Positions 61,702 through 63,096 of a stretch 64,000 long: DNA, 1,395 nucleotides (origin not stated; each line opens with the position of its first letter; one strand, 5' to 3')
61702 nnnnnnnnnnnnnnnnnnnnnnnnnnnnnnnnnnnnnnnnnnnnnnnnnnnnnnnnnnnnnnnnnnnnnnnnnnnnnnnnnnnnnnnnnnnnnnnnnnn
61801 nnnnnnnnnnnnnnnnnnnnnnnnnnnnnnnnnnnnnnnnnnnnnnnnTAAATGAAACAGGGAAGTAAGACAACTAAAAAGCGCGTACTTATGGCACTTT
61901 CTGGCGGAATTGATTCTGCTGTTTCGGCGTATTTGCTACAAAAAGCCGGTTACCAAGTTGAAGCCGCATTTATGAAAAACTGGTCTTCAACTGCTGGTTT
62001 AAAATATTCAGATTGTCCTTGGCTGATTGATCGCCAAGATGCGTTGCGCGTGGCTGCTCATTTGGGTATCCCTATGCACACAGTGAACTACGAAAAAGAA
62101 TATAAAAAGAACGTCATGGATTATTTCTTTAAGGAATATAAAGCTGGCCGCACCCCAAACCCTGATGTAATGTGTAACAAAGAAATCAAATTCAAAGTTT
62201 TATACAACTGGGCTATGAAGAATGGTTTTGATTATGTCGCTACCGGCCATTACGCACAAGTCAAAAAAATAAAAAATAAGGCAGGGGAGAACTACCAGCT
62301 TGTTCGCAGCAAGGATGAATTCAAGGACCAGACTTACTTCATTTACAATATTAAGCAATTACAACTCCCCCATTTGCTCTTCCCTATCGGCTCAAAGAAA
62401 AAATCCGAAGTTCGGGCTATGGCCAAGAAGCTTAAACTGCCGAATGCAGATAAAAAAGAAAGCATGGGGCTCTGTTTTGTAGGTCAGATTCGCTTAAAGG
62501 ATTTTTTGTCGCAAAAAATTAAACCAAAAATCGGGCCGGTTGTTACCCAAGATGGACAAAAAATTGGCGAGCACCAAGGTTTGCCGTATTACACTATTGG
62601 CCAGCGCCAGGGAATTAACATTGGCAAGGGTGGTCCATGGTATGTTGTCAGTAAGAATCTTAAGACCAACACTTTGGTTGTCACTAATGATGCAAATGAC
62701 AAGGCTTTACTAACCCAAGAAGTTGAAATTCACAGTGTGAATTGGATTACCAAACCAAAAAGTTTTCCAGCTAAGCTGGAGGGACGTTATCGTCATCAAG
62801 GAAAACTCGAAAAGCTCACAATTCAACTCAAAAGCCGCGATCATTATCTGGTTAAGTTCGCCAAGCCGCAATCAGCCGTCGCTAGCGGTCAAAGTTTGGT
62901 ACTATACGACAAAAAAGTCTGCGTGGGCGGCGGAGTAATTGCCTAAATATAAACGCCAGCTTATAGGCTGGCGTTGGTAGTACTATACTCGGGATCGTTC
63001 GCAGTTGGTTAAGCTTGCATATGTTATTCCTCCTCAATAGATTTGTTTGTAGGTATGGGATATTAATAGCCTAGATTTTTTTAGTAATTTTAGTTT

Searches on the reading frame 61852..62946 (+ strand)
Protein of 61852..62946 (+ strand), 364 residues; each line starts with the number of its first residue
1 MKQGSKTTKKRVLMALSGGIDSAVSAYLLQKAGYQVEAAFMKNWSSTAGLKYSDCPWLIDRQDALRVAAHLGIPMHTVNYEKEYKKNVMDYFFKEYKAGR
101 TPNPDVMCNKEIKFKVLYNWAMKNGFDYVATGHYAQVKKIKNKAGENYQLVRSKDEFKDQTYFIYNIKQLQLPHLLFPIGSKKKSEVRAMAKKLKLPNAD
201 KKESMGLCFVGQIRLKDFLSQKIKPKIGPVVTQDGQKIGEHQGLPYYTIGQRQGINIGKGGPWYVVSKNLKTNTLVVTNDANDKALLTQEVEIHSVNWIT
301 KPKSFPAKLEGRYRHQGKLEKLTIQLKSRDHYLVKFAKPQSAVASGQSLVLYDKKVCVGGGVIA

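Call 99: search_protein_families(library=pfam, proteins=[window:61852-62946:+], max_evalue=0.001)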
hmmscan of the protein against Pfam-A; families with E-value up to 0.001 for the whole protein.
window:61852-62946:+ (364 aa): 5 families
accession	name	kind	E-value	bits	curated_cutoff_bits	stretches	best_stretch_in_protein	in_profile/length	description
PF03054.22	tRNA_Me_trans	-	3.7e-74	249.2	20.6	1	10-211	1-201/202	tRNA methyl transferase HUP domain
PF20259.3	tRNA_Me_trans_M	-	6.4e-22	77.3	27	1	216-278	1-65/66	tRNA methyl transferase PRC-barrel domain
PF20258.4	tRNA_Me_trans_C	-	3.8e-16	59.6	20.6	1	289-363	2-77/77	Aminomethyltransferase beta-barrel domain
PF02568.20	ThiI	-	9e-07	29.1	20.5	1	8-47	2-41/197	Thiamine biosynthesis protein (ThiI)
PF02540.23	NAD_synthase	-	1e-06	28.5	21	1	6-134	15-130/242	NAD synthase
